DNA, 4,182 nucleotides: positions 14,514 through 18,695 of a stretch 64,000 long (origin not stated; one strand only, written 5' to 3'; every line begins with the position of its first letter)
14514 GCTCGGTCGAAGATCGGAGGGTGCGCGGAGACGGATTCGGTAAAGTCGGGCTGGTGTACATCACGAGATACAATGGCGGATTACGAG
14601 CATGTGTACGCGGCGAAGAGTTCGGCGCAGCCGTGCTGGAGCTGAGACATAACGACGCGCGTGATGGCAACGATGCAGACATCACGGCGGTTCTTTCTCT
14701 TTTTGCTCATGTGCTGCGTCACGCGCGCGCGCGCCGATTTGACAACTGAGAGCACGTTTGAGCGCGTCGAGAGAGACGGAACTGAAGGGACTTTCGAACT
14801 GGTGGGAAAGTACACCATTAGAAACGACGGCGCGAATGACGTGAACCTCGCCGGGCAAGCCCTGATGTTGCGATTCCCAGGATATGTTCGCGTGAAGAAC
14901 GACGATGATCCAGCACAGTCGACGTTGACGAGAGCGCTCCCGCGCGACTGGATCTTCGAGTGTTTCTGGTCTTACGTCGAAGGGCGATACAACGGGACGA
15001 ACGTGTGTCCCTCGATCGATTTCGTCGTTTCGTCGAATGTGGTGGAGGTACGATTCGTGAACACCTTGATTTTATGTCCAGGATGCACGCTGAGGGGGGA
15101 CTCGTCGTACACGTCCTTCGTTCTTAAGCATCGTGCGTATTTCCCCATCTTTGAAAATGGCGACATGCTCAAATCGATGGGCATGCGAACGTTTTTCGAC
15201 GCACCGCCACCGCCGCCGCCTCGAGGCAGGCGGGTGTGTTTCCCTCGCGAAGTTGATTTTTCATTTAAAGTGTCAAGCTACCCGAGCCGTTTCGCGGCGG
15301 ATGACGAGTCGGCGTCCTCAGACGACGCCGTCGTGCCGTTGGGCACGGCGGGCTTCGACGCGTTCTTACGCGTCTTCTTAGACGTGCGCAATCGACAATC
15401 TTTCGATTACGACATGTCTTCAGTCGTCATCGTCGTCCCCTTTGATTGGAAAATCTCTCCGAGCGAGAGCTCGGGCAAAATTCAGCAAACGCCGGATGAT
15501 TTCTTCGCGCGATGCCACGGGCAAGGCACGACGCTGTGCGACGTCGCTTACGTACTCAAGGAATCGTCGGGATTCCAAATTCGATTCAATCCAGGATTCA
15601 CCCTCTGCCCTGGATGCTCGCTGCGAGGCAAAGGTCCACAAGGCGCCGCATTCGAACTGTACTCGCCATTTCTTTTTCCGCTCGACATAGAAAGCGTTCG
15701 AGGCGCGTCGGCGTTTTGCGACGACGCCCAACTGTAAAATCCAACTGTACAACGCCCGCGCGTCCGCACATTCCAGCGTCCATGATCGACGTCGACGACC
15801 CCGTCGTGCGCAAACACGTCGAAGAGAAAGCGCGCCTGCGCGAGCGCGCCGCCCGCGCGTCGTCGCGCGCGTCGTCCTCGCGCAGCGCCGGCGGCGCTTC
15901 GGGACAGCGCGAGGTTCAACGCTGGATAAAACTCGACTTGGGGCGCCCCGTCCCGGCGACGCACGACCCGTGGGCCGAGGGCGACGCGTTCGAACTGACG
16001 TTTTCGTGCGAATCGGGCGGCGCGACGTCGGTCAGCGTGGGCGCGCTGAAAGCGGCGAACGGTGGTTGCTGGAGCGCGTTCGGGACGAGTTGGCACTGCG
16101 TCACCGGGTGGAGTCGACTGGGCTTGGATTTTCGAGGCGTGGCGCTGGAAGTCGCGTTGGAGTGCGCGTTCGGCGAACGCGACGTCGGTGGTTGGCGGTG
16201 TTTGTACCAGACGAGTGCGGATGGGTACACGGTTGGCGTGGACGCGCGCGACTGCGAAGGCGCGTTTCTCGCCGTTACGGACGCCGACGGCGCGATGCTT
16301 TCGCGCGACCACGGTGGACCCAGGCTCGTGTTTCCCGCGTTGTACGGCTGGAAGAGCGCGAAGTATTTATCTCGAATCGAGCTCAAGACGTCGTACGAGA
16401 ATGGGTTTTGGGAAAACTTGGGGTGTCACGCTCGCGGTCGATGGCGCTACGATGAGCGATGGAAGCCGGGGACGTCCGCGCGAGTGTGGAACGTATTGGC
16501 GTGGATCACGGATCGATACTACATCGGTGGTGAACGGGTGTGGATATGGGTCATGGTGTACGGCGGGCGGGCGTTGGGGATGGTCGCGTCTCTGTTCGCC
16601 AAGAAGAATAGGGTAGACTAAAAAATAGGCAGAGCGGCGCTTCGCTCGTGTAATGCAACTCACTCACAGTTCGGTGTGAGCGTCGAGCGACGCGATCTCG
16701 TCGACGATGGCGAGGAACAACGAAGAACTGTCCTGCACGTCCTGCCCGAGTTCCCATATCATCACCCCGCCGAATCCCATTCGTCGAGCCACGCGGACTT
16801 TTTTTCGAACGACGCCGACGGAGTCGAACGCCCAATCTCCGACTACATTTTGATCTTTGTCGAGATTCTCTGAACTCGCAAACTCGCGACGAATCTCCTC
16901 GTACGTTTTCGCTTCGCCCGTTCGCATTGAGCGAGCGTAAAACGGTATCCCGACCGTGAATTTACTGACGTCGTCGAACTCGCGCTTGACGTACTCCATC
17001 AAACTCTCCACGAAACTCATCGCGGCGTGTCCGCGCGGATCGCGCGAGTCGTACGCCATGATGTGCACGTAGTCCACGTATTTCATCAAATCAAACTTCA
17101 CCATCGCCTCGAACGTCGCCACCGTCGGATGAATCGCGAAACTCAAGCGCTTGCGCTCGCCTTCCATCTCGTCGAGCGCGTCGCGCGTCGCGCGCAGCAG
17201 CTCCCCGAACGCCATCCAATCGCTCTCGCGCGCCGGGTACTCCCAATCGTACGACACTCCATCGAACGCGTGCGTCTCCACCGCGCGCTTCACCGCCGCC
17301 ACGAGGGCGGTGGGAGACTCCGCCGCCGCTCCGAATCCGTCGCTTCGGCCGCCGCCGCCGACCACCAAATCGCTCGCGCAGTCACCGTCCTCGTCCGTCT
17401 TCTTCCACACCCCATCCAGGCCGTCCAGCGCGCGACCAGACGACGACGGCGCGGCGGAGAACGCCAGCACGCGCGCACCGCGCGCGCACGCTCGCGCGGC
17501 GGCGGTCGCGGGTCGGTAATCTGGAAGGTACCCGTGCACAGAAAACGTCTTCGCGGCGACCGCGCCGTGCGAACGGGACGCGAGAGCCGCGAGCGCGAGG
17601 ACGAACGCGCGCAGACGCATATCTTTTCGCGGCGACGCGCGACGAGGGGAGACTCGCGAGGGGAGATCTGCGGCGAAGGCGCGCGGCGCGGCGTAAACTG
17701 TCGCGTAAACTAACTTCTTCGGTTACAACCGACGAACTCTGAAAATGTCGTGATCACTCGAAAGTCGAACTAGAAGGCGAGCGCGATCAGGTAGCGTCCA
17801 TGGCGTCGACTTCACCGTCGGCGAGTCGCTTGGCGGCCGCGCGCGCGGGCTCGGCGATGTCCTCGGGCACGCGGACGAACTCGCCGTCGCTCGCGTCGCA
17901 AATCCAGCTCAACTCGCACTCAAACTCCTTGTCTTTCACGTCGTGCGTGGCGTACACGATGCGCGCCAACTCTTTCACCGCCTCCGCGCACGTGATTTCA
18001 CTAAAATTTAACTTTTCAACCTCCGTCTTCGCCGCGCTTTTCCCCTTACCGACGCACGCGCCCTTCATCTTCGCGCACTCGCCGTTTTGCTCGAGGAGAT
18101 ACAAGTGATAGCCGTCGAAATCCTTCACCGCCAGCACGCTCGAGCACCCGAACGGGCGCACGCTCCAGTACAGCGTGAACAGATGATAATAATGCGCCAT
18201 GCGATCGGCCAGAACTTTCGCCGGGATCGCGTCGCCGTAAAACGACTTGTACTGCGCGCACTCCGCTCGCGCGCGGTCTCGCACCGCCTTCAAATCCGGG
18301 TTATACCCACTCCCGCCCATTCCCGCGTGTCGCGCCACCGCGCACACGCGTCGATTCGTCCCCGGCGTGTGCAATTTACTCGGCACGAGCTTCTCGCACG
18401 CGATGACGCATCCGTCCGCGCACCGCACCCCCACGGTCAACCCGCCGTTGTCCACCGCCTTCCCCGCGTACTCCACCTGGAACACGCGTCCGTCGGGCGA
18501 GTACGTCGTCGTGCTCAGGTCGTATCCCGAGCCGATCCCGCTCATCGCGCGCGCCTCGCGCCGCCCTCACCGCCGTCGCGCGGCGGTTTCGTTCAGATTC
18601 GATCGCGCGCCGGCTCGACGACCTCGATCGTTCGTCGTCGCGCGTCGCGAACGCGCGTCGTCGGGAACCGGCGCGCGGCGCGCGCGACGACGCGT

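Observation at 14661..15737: Secreted protein built from two copies of a novel LCPGC(T/S)LRG-ending domain, in a GC-poor island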

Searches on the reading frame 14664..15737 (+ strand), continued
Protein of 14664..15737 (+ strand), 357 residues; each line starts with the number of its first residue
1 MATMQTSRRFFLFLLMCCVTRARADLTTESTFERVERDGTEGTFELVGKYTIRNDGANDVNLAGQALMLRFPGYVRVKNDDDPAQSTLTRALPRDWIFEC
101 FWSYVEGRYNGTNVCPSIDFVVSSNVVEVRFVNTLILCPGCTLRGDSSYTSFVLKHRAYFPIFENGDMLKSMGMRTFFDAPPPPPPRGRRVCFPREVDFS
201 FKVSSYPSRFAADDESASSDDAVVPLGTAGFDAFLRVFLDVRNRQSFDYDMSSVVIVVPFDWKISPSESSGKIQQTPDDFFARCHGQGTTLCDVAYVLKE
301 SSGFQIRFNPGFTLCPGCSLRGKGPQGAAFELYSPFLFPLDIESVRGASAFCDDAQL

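Call 69: find_encoding_contigs(protein=P0013, flank=5000, max_places=2)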
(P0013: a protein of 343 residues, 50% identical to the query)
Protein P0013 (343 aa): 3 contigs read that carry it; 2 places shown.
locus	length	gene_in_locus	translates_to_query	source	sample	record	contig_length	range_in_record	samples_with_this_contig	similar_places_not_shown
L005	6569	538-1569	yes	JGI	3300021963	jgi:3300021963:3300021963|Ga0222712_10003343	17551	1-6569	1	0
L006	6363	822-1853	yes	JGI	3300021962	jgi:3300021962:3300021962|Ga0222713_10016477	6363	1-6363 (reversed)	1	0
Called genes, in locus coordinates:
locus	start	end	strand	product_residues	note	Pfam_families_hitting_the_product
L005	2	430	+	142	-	?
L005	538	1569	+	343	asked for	-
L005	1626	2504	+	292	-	PF00174:Oxidored_molyb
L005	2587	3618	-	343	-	PF00704:Glyco_hydro_18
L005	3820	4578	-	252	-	PF10584:Proteasome_A_N, PF00227:Proteasome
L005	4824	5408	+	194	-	PF04755:PAP_fibrillin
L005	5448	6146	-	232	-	PF00578:AhpC-TSA (weak), PF08534:Redoxin (weak), PF00085:Thioredoxin, PF13899:Thioredoxin_7, PF13098:Thioredoxin_2 (weak)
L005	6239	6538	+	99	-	-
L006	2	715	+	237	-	?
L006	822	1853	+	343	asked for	-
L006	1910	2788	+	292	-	PF00174:Oxidored_molyb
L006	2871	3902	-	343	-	PF00704:Glyco_hydro_18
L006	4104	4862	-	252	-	PF10584:Proteasome_A_N, PF00227:Proteasome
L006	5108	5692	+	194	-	PF04755:PAP_fibrillin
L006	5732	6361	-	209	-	?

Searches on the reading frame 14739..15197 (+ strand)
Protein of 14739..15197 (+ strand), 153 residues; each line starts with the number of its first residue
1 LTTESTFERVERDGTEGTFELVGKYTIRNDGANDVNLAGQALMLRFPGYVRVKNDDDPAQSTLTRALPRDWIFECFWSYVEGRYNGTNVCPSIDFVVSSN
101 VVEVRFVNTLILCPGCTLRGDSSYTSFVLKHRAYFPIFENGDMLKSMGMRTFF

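Call 41: find_homologous_proteins(query=A2, max_evalue=0.001)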
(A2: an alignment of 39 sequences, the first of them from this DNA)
Query A2 (39 sequences) (153 aa, profile of the alignment): 8 proteins with E <= 0.001 among 1260 candidates.
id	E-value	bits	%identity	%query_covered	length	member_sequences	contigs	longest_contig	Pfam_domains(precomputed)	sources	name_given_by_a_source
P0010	6.8e-34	135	86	100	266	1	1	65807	-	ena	-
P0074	6.8e-34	135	96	94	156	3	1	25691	-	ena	-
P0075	1.4e-33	134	85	98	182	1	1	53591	-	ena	-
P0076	2.5e-31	126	26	71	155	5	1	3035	-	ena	-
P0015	5.2e-24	102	28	63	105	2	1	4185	-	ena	-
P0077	7.5e-24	102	44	21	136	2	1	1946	-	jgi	jgi:hypothetical protein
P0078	7.1e-19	86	94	70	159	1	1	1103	-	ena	-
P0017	1.8e-4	39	91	48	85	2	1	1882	-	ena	-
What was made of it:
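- Tried and rejected: The search with A2 returned only fragments of the same family and no named protein (call 41).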

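Call 51: search_protein_families(library=pfam, alignment_id=A2, max_evalue=10)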
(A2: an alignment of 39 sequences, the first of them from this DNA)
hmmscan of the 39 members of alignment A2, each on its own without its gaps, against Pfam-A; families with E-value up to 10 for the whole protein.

A. member 1, seq(153 aa): 0 families

B. families by the number of members that match (of 39 scanned): 8 families
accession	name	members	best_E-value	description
PF00932.25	LTD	2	0.003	Lamin Tail Domain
PF04807.17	Gemini_AC4_5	2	0.02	Geminivirus AC4/5 conserved region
PF17240.7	DUF5313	1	0.0095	Family of unknown function (DUF5313)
PF00942.24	CBM_3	1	0.061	Cellulose binding domain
PF15976.11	CooC_C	1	0.063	CS1-pili formation C-terminal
PF14570.12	zf-RING_4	1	0.13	RING/Ubox like zinc-binding domain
PF07949.17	YbbR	1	0.14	YbbR-like protein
PF02600.21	DsbB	1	0.2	Disulfide bond formation protein DsbB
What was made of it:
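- On CBM3 (Pfam PF00942 / CAZy family 3 carbohydrate-binding module): Of the 39 modules, only one hits CBM_3, at E 0.061 (call 51).
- Closest known: Family 3 carbohydrate-binding modules. Different: The best Pfam CBM_3 E-value is 0.061, for one of 39 modules (call 51).
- One module hits Pfam CBM_3 at E 0.061 (call 51). Two modules weakly hit the Lamin Tail Domain (E 0.003; call 51).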

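Call 58: search_solved_structures(query=A2, max_evalue=10, show_alignments=3)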
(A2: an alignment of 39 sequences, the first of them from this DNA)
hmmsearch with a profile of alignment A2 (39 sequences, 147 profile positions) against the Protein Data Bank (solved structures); distinct sequences matched with E-value up to 10: 14.
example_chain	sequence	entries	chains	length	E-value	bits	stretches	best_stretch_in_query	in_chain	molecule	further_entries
2ylk_A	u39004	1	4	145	0.0034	20.3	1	8-51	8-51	CELLULOSE 1,4-BETA-CELLOBIOSIDASE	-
4c8x_A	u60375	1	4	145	0.0041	20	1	8-51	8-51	CELLULOSE 1,4-BETA-CELLOBIOSIDASE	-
3zqx_A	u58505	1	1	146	0.0053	19.7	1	8-51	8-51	CELLULOSE 1,4-BETA-CELLOBIOSIDASE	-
4b9c_A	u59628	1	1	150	0.017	18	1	14-73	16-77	TYPE 3A CELLULOSE-BINDING DOMAIN PROTEIN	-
2wnx_A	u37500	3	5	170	0.091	15.6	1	14-46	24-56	GLYCOSIDE HYDROLASE, FAMILY 9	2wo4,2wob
3zqw_A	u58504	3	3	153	0.21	14.5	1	9-47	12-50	CELLULOSOMAL SCAFFOLDIN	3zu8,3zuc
2l8a_A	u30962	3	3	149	0.24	14.3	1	10-41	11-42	Endoglucanase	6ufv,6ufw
4b9f_A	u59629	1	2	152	0.3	14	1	12-56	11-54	CELLULOSOMAL-SCAFFOLDING PROTEIN A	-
1nbc_A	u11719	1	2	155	0.32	13.9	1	12-56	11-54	CELLULOSOMAL SCAFFOLDING PROTEIN A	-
4b96_A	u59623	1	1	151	0.38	13.6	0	15-52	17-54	CELLULOSE BINDING DOMAIN-CONTAINING PROTEIN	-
4jo5_A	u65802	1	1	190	0.52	13.2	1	11-56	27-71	Cellulosome anchoring protein cohesin region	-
2ogf_A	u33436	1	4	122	0.85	12.5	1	9-50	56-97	Hypothetical protein MJ0408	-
4b9p_A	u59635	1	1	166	1.5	11.7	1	13-46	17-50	TYPE 3A CELLULOSE-BINDING DOMAIN PROTEIN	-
1g43_A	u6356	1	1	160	1.6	11.6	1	10-50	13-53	SCAFFOLDING PROTEIN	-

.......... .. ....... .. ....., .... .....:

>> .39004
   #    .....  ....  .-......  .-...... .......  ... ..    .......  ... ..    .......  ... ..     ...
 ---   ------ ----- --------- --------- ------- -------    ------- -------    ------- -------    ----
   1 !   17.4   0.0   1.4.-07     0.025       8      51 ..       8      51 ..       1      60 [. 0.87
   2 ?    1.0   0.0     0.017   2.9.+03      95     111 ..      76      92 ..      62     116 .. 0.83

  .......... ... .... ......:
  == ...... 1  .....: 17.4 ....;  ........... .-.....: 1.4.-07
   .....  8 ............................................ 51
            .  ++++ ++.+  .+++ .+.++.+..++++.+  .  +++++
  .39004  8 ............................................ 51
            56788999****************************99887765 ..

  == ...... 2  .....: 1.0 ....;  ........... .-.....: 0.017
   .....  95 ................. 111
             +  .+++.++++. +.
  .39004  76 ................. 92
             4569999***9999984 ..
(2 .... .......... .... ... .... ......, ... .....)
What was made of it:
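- The HMM of 39 modules (A2) searched against all 177,635 PDB sequences at E<=10 gives 14 hits, and 13 of them are CBM3 (best E 0.0034; call 58). Only CBM3 is recovered by sequence profile as well (call 58).
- Tried and rejected: Only the module-level profile A2 recovered CBM3 (call 58).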

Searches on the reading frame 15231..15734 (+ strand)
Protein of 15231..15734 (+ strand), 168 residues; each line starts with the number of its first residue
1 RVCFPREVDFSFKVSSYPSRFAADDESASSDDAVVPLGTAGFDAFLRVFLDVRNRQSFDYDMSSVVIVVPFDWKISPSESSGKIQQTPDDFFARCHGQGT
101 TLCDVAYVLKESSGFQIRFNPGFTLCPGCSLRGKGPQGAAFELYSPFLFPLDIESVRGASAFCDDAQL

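Call 66: predict_structure(alignment_id=A4)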
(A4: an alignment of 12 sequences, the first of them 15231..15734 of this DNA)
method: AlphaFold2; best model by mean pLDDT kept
length: 168 residues; sequences in the alignment: 12
mean_pLDDT: 81.8   pTM: 0.77
mean pLDDT of the five models: 81.8, 81.4, 80.5, 79.7, 79.3
residues with pLDDT >= 90: 86; 70-90: 47; 50-70: 16; < 50: 19
segments of 3 or more residues with pLDDT < 50: 22-40
pLDDT, mean of each block of 10 residues (from residue 1): 84 85 43 42 84 94 94 80 84 80 90 94 92 90 88 90 77
secondary structure, 60 per line:
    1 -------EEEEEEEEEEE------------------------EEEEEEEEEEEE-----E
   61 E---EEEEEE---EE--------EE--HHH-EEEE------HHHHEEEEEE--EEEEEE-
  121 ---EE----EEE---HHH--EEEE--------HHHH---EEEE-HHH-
elements in order: E8-18 E43-54 E65-70 E92-95 H102-105 E106-111 E114-119 E130-132 E141-144 H153-156 E160-163
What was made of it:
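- Module 2 modelled alone has pLDDT 81.8 and pTM 0.77 (call 66).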

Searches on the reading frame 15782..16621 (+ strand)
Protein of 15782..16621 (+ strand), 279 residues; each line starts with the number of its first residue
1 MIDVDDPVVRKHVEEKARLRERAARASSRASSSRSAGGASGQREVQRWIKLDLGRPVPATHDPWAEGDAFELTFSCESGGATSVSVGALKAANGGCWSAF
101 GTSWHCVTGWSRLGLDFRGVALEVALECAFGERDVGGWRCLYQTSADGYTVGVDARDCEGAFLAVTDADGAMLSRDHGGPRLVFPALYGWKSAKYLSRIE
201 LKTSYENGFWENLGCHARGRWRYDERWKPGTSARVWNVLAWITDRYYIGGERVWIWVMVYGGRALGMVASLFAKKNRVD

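Call 17: search_protein_families(library=pfam, proteins=[window:15782-16621:+], max_evalue=0.001)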
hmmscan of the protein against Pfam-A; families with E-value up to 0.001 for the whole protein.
window:15782-16621:+ (279 aa): 1 family
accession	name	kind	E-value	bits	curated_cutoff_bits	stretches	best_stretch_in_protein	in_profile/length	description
PF00174.25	Oxidored_molyb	-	3.9e-11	43.2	24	1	116-210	70-169/169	Oxidoreductase molybdopterin binding domain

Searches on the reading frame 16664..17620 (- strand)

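Call 17: search_protein_families(library=pfam, proteins=[window:16664-17620:-], max_evalue=0.001)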
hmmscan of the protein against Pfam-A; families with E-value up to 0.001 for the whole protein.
window:16664-17620:- (318 aa): 1 family
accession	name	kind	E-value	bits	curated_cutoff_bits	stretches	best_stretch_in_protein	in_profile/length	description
PF00704.34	Glyco_hydro_18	-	2.4e-31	110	29.6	1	85-294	69-317/317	Glycosyl hydrolases family 18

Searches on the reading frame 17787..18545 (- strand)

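Call 17: search_protein_families(library=pfam, proteins=[window:17787-18545:-], max_evalue=0.001)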
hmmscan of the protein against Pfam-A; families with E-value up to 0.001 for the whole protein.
window:17787-18545:- (252 aa): 2 families
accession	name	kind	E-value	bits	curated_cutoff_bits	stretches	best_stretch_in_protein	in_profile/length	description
PF00227.31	Proteasome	-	1.7e-38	132.6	22.4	1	31-215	1-189/189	Proteasome subunit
PF10584.14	Proteasome_A_N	-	1.9e-12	47.1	27.7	1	8-30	1-23/23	Proteasome subunit A N-terminal signature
